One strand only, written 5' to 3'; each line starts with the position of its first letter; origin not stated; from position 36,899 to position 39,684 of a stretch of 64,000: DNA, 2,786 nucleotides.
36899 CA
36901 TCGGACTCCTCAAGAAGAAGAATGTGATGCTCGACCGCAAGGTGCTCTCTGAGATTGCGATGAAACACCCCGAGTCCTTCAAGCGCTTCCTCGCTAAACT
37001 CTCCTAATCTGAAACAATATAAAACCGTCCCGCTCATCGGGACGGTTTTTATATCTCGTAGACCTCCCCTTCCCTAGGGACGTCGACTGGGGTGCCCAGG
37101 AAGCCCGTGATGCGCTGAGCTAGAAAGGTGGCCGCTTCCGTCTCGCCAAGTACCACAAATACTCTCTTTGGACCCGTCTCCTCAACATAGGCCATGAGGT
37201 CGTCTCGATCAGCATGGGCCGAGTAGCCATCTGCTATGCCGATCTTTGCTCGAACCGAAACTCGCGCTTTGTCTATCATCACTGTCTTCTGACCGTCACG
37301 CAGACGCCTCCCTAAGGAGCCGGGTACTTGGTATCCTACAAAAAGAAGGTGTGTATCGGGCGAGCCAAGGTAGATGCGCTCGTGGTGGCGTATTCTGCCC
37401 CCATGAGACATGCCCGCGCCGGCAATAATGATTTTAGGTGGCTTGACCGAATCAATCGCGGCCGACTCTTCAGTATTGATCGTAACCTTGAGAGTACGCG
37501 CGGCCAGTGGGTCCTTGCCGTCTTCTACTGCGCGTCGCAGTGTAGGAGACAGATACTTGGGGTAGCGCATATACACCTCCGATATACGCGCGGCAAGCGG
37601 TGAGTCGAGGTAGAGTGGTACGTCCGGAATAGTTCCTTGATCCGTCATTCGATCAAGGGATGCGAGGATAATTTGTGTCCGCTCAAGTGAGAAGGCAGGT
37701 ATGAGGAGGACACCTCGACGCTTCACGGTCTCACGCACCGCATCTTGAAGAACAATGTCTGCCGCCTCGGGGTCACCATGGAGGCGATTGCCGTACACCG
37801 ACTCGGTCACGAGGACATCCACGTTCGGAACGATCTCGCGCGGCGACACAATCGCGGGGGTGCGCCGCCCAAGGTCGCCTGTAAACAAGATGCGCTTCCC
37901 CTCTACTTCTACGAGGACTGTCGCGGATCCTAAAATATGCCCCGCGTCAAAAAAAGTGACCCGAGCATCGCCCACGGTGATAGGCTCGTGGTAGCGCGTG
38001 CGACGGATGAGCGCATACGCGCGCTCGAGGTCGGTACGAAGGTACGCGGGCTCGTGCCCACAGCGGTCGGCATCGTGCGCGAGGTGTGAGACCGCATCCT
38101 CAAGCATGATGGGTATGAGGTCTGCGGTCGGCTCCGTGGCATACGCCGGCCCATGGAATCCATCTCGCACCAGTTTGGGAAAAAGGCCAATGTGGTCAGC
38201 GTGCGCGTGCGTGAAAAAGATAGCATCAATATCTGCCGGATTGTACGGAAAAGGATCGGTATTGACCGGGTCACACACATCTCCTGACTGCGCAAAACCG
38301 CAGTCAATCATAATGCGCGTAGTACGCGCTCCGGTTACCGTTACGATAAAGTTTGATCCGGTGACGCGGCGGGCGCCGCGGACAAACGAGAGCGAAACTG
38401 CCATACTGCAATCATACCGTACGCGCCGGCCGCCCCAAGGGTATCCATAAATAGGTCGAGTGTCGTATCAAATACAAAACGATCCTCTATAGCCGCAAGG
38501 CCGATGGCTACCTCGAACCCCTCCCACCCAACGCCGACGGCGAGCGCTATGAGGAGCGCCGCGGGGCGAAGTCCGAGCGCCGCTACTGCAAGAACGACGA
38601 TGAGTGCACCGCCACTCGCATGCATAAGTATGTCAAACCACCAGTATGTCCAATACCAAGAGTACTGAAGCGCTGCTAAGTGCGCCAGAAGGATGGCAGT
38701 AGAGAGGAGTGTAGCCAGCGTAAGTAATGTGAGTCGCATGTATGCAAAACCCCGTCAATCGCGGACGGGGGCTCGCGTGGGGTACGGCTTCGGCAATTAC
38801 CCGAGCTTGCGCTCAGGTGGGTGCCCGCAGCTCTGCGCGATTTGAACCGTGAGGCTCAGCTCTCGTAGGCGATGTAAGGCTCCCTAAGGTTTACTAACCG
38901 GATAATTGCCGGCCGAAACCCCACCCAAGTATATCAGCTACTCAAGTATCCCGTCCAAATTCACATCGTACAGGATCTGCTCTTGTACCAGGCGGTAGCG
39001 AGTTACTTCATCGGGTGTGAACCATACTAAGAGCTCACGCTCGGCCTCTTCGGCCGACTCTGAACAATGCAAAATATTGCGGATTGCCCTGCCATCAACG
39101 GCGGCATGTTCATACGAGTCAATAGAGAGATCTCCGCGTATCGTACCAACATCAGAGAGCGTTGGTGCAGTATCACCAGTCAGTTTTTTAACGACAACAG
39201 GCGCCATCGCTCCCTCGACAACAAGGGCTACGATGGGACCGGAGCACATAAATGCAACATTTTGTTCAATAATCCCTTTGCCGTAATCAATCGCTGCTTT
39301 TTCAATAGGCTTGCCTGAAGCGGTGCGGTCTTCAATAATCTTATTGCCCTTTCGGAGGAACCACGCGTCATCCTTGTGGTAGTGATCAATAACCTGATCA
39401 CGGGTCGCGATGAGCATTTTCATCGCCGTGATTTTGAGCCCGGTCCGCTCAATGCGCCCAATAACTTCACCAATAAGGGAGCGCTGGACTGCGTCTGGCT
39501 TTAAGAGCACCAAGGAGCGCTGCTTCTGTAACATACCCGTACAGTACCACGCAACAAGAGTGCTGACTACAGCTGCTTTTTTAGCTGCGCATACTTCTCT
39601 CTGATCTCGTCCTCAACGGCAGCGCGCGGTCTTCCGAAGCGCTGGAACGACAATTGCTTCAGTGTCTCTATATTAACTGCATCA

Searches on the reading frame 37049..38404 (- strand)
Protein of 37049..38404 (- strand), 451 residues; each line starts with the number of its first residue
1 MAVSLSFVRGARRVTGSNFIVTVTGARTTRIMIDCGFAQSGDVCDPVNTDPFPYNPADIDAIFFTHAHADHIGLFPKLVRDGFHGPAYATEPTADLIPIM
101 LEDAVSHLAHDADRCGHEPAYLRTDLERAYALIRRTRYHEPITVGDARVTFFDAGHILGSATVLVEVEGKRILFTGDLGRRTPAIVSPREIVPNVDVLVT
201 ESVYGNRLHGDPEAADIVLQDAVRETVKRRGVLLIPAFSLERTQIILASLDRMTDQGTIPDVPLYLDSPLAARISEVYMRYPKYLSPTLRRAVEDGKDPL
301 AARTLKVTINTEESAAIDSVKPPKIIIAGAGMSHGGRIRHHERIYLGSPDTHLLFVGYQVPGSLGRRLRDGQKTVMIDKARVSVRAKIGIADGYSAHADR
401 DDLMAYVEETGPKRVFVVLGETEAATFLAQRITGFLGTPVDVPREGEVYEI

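Call 7: search_protein_families(library=pfam, proteins=[window:37049-38404:-], max_evalue=0.001)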
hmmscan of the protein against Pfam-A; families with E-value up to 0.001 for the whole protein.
window:37049-38404:- (451 aa): 5 families
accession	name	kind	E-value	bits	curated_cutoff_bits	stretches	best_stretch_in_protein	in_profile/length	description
PF10996.14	Beta-Casp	-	6.6e-30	104.5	27.7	1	243-368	1-120/120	Beta-Casp domain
PF07521.17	RMMBL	-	1.5e-13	51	21.6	1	382-443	2-63/63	Zn-dependent metallo-hydrolase RNA specificity domain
PF12706.13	Lactamase_B_2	-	3.1e-12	47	27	1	29-202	1-164/200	Beta-lactamase superfamily domain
PF00753.33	Lactamase_B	-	1.2e-11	45.3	22.7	1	26-184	13-156/196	Metallo-beta-lactamase superfamily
PF16661.11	Lactamase_B_6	-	3.1e-08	33.7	27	1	29-176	7-160/193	Metallo-beta-lactamase superfamily domain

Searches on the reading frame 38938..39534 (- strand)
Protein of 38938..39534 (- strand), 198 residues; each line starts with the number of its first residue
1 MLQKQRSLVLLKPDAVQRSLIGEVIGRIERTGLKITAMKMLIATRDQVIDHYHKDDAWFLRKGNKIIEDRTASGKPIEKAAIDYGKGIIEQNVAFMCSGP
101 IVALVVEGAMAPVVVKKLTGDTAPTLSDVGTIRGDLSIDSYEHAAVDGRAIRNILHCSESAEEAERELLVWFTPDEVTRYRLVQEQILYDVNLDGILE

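Call 7: search_protein_families(library=pfam, proteins=[window:38938-39534:-], max_evalue=0.001)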
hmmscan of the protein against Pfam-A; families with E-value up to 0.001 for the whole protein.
window:38938-39534:- (198 aa): 1 family
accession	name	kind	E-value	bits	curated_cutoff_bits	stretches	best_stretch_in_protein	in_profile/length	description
PF00334.24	NDK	-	1.1e-33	116.5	27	2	86-177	54-135/135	Nucleoside diphosphate kinase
